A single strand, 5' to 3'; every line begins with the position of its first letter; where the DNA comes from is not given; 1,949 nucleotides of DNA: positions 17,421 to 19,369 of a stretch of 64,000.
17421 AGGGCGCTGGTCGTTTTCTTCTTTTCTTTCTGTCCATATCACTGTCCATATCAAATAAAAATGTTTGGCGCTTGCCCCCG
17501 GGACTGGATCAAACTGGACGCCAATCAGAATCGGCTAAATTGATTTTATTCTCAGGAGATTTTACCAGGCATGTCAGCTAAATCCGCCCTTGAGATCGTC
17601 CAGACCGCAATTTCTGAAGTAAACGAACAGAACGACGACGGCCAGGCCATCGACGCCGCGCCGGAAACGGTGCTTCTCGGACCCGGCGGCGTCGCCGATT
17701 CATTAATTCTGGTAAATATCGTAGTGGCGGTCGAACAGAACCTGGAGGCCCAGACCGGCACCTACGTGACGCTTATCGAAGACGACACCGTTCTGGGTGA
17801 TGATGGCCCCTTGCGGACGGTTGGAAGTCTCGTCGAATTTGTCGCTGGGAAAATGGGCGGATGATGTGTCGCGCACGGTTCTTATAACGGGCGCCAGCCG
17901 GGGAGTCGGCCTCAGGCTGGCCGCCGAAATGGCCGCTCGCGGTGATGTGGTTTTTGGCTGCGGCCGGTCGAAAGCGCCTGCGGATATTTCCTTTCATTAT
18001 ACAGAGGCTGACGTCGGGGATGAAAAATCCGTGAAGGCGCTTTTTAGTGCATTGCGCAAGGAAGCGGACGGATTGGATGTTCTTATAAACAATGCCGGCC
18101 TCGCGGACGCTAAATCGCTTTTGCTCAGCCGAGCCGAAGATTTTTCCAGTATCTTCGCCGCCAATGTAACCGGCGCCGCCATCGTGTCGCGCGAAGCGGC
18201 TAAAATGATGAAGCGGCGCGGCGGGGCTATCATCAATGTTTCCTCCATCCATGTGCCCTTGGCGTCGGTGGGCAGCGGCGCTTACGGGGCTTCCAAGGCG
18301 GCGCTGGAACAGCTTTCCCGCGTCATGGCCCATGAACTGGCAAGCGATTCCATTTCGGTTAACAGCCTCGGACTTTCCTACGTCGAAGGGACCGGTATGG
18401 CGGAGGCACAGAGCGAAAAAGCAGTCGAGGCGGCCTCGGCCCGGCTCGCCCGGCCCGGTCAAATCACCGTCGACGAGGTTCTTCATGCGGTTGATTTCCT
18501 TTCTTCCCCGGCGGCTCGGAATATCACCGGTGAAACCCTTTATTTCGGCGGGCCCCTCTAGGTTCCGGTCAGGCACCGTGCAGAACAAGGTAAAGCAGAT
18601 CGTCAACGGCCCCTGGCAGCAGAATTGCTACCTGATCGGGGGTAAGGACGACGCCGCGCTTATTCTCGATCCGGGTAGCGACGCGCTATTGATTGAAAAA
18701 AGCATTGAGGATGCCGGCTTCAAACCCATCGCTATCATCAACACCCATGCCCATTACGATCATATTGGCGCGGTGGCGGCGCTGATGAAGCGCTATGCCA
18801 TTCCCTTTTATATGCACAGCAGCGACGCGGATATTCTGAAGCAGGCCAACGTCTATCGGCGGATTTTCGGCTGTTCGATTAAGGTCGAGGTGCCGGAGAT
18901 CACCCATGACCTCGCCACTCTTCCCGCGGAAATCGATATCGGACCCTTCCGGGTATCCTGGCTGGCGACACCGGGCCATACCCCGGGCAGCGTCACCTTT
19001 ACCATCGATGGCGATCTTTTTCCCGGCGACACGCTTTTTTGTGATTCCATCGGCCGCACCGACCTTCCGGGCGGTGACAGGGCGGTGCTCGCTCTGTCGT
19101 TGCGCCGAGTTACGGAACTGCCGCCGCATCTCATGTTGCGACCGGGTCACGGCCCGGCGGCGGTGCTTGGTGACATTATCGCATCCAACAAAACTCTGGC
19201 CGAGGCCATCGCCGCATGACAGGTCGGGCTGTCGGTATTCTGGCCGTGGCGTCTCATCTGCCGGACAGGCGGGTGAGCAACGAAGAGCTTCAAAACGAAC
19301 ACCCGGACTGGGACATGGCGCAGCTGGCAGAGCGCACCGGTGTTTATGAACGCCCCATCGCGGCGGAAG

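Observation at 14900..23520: tRNA-Ser-flanked mosaic island encoding a carrier-protein acyl module plus carbamoyl- and methyltransferases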

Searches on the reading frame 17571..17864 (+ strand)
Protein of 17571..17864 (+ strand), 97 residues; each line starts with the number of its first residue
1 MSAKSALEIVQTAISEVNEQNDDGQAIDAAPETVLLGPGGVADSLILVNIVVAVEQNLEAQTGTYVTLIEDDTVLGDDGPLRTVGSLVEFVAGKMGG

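Call 5: search_protein_families(library=pfam, proteins=[window:17571-17864:+], max_evalue=0.01)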
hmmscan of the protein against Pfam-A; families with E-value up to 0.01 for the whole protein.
window:17571-17864:+ (97 aa): 0 families

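Call 6: search_protein_families(library=ncbifam, proteins=[window:17571-17864:+], max_evalue=0.01)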
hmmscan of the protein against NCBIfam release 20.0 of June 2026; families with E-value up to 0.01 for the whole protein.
window:17571-17864:+ (97 aa): 0 families

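Call 73: search_solved_structures(query=A3, max_evalue=1)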
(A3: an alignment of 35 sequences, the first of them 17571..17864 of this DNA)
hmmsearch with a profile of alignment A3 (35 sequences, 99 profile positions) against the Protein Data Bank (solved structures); distinct sequences matched with E-value up to 1: 27.
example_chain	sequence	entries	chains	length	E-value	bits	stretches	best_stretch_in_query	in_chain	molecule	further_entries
2lki_A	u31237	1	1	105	0.00012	25.3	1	23-95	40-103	Putative uncharacterized protein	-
7b0n_U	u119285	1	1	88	0.0069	19.7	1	8-58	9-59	Acyl carrier protein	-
2l4b_A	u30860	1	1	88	0.013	18.9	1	1-61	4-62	Acyl carrier protein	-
7zm7_O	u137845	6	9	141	0.013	18.8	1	10-60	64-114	Acyl carrier protein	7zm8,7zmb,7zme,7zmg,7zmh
6gcs_Q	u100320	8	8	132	0.019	18.3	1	8-57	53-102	ACPM2 SUBUNIT | Acyl carrier protein ACPM2 of NADH:Ubiquinone Oxidoreductase (Complex I)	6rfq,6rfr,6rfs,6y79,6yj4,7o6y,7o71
7b0n_T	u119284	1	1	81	0.022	18.1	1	22-58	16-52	Acyl carrier protein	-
6gcs_O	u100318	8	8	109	0.045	17.1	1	25-58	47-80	ACPM1 SUBUNIT | Acyl carrier protein ACPM1 of NADH:Ubiquinone Oxidoreductase (Complex I)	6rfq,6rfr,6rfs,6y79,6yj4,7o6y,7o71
3gzl_A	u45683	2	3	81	0.047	17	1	34-75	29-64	Acyl carrier protein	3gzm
2fq0_A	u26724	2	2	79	0.051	16.9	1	34-75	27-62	acyl carrier protein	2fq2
6lvt_A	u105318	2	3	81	0.11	15.8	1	9-61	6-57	Acyl carrier protein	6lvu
6cxt_A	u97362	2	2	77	0.12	15.7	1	10-57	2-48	Alpha/beta hydrolase fold protein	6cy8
9iho_U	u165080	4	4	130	0.23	14.8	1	7-58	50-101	Acyl carrier protein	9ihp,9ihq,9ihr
8jf2_F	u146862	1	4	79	0.25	14.7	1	26-58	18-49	D-alanyl carrier protein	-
6bug_A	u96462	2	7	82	0.26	14.6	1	26-58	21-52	D-alanyl carrier protein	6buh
7ar7_T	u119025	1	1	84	0.34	14.3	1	28-60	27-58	Acyl carrier protein 1, mitochondrial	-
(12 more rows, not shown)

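Call 92: search_protein_representatives(protein=window:17571-17864:+)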
Query: 97 residues. Proteins with E-value up to 0.001 (for the whole library): 1376; up to 1e-10: 55; up to 1e-30: 1. The best 150 are listed.
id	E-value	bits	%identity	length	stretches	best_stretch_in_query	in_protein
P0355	1.5e-52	191.2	100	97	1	1-97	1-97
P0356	2.6e-14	69.2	44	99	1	5-94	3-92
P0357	3.3e-14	68.9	45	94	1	6-91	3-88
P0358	6.7e-14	67.9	39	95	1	4-91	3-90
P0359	1.1e-13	67.2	41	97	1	3-96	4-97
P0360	3.8e-13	65.4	89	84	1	2-45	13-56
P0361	4.3e-13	65.3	43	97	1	6-94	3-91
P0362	6.4e-13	64.7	41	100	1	7-92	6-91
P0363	6.8e-13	64.6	40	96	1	8-94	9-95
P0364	7.1e-13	64.6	42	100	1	5-93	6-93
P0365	7.3e-13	64.5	44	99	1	6-95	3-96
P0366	7.5e-13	64.5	41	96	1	8-92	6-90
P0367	1.3e-12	63.8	41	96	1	4-95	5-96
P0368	1.6e-12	63.5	45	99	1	6-95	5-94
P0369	1.7e-12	63.4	42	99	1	7-96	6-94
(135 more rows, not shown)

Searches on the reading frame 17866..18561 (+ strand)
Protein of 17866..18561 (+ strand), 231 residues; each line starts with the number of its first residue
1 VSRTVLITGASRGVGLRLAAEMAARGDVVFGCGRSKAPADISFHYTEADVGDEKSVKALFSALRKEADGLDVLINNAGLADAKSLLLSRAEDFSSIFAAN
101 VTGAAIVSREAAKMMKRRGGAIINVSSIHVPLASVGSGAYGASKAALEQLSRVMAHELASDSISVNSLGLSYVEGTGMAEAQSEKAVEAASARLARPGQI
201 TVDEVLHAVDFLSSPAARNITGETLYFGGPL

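Call 5: search_protein_families(library=pfam, proteins=[window:17866-18561:+], max_evalue=0.01)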
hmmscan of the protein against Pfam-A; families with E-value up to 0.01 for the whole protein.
window:17866-18561:+ (231 aa): 5 families
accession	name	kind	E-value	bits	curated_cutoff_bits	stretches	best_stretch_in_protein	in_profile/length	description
PF00106.31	adh_short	-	1.2e-40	139.5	26.6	1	4-185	2-193/195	short chain dehydrogenase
PF13561.12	adh_short_C2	-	4.3e-40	138.2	27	1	9-227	1-231/236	Enoyl-(Acyl carrier protein) reductase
PF08659.16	KR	-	1.4e-09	38.6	22.6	1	4-156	2-165/180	KR domain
PF01370.27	Epimerase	-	8e-05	22.6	20.9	1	5-201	1-200/240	NAD dependent epimerase/dehydratase family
PF04321.23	RmlD_sub_bind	-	0.00024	20.7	27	1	4-128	2-102/287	RmlD substrate binding domain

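Call 6: search_protein_families(library=ncbifam, proteins=[window:17866-18561:+], max_evalue=0.01)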
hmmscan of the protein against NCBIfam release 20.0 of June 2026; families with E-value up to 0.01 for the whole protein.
window:17866-18561:+ (231 aa): 232 families (the best 25 are shown)
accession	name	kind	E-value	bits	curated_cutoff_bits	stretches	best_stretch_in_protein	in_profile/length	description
NF005893.0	PRK07856.1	equivalog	7.5e-39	133.5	255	1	2-228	9-238/255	SDR family oxidoreductase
TIGR01830.1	3oxo_ACP_reduc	equivalog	4.3e-38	131.4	297.75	1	5-229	1-236/239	3-oxoacyl-[acyl-carrier-protein] reductase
NF005067.0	PRK06484.1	equivalog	9.5e-38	130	713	1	2-229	273-509/524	short chain dehydrogenase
NF005559.1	PRK07231.1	subfamily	5.5e-37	127.6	215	1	3-228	5-244/249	glucose 1-dehydrogenase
NF004197.0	PRK05653.1-1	equivalog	4.5e-36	124.7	332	1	3-229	8-244/249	3-oxoacyl-ACP reductase FabG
NF009466.0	PRK12826.1-2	subfamily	1.7e-35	122.7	222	1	1-226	2-239/248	3-oxoacyl-ACP reductase FabG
NF004199.0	PRK05653.1-4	equivalog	1.2e-32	113.5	301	1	3-229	6-243/247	3-oxoacyl-ACP reductase FabG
TIGR01963.1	PHB_DH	subfamily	2.3e-32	112.3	307.05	1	3-226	2-247/255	3-hydroxybutyrate dehydrogenase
NF006074.0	PRK08220.1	equivalog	7.5e-32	110.9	312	1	3-167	9-174/251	2,3-dihydro-2,3-dihydroxybenzoate dehydrogenase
NF005975.0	PRK08063.1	equivalog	3.3e-31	108.5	328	1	2-227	4-242/250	enoyl-[acyl-carrier-protein] reductase FabL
NF004198.0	PRK05653.1-3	equivalog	3.7e-31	108.5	296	1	2-229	7-244/248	3-oxoacyl-ACP reductase FabG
NF004791.0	PRK06138.1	equivalog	4.5e-31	108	312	1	3-229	6-247/252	SDR family oxidoreductase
NF040605.2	mycolic_FabG1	exception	4.7e-31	108.4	420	1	2-226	1-224/233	3-oxoacyl-ACP reductase FabG1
NF052558.1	MBtsdlDhBudC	equivalog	1.3e-30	106.8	270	1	3-227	4-237/250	meso-2,3-butanediol dehydrogenase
NF004778.0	PRK06124.1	equivalog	1.4e-30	106.6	303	1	3-228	12-249/256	SDR family oxidoreductase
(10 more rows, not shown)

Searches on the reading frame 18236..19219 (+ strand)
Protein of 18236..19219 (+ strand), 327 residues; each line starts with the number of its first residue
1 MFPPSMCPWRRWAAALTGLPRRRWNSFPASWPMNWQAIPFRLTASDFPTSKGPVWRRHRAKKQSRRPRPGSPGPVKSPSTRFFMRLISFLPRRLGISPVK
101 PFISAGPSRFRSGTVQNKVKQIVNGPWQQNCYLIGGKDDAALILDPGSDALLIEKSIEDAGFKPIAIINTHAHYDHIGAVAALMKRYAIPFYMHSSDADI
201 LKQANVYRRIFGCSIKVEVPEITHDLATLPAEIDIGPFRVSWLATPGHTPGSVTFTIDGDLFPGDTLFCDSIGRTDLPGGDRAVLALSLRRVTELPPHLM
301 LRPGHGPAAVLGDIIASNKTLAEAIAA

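Call 5: search_protein_families(library=pfam, proteins=[window:18236-19219:+], max_evalue=0.01)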
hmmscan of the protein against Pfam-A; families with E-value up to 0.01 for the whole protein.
window:18236-19219:+ (327 aa): 2 families
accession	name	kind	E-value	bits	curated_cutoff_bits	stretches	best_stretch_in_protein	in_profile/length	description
PF00753.33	Lactamase_B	-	3e-27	96.3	22.7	1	125-305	2-196/196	Metallo-beta-lactamase superfamily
PF12706.13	Lactamase_B_2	-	9.3e-05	22.6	27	1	159-223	25-91/200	Beta-lactamase superfamily domain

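Call 6: search_protein_families(library=ncbifam, proteins=[window:18236-19219:+], max_evalue=0.01)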
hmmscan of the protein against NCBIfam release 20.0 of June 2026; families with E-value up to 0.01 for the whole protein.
window:18236-19219:+ (327 aa): 38 families (the best 25 are shown)
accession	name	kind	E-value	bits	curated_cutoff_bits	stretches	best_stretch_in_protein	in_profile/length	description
TIGR03413.1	GSH_gloB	equivalog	1.5e-20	73.7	200.8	1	132-305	13-164/248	hydroxyacylglutathione hydrolase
NF033105.1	bla_subclass_B3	equivalog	2.2e-18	66.5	240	1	131-258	25-156/257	subclass B3 metallo-beta-lactamase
NF012229.1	bla_class_B_core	domain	3.2e-18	66.2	100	1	130-257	15-138/139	metallo-beta-lactamase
NF007597.0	PRK10241.1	equivalog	5.4e-15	55.4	421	2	133-188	16-70/251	hydroxyacylglutathione hydrolase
NF041804.1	MBL_fold_SolJ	exception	1.5e-14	53.7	350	1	124-306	13-179/224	solanimycin biosynthesis MBL-fold hydrolase SolJ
NF040641.1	bifunc_ST_SDO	equivalog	1e-12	47.7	625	1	153-305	191-342/423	bifunctional sulfur transferase/dioxygenase Blh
NF000457.2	blaPEDO-1_fam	exception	3e-10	40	550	1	125-257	48-184/286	PEDO-1 family subclass B3 metallo-beta-lactamase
NF012101.1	blaGOB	exception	3.1e-09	36.6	560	1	127-258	50-185/290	GOB family subclass B3 metallo-beta-lactamase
NF000454.2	blaCPS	exception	2.5e-08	33.9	620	1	128-257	51-184/290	CPS family subclass B3 metallo-beta-lactamase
NF000439.2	blaAIM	exception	4.3e-08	33.1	675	1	156-257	86-191/303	AIM family subclass B3 metallo-beta-lactamase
NF000427.2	blaCAU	exception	2e-07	30.6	500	1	140-257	36-158/262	CAU/MBL1b family subclass B3 metallo-beta-lactamase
NF000458.2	blaPEDO-2_fam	exception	3.8e-07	29.8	550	1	129-258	52-185/285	PEDO-2 family subclass B3 metallo-beta-lactamase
NF033184.1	B3_Acin_new1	exception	6.4e-07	28.8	580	1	130-256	50-179/283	putative subclass B3 metallo-beta-lactamase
NF000405.1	HARLDQ_not_B3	exception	2.6e-06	27.2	350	1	149-258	61-172/267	HARLDQ motif MBL-fold protein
NF040874.1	blaPJM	exception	3e-06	27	630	1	155-257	85-191/301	PJM family subclass B3 metallo-beta-lactamase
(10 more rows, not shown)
